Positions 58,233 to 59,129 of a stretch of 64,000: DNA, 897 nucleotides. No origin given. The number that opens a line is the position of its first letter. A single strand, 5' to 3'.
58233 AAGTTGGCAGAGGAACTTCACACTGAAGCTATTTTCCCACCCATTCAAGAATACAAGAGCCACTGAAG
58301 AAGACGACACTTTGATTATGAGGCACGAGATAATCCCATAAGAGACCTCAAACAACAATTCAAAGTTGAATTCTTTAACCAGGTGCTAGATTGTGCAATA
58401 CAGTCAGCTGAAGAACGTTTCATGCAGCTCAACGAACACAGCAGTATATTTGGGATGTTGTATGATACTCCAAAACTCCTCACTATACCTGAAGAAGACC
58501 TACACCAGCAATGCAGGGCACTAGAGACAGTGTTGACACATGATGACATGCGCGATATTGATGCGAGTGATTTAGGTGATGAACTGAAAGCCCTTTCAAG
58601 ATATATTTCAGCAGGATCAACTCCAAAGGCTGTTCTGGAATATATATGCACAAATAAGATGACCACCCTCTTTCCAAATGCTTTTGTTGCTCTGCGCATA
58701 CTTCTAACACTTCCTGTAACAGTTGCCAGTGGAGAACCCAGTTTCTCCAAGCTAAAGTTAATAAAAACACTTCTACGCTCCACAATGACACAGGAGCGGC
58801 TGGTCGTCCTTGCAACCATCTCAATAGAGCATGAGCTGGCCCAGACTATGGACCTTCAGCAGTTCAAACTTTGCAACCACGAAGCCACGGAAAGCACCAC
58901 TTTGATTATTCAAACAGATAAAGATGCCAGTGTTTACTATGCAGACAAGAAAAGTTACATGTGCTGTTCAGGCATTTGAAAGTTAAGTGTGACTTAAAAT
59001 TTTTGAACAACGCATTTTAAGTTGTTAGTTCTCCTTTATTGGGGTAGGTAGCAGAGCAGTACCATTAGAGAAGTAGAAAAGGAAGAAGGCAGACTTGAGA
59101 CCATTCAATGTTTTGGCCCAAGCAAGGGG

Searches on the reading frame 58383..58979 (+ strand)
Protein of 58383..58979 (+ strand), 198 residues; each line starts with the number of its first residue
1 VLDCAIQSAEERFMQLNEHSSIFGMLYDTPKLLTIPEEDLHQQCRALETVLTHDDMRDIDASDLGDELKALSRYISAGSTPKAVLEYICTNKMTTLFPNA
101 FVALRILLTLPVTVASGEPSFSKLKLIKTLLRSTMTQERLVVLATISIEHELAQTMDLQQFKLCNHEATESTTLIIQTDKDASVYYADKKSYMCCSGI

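Call 17: search_protein_families(library=pfam, proteins=[window:58383-58979:+], max_evalue=0.01)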
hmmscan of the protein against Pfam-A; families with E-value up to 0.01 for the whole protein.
window:58383-58979:+ (198 aa): 1 family
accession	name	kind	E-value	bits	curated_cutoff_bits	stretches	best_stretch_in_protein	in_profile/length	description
PF05699.19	Dimer_Tnp_hAT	-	8.8e-11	41.9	21.4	1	85-152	21-84/84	hAT family C-terminal dimerisation region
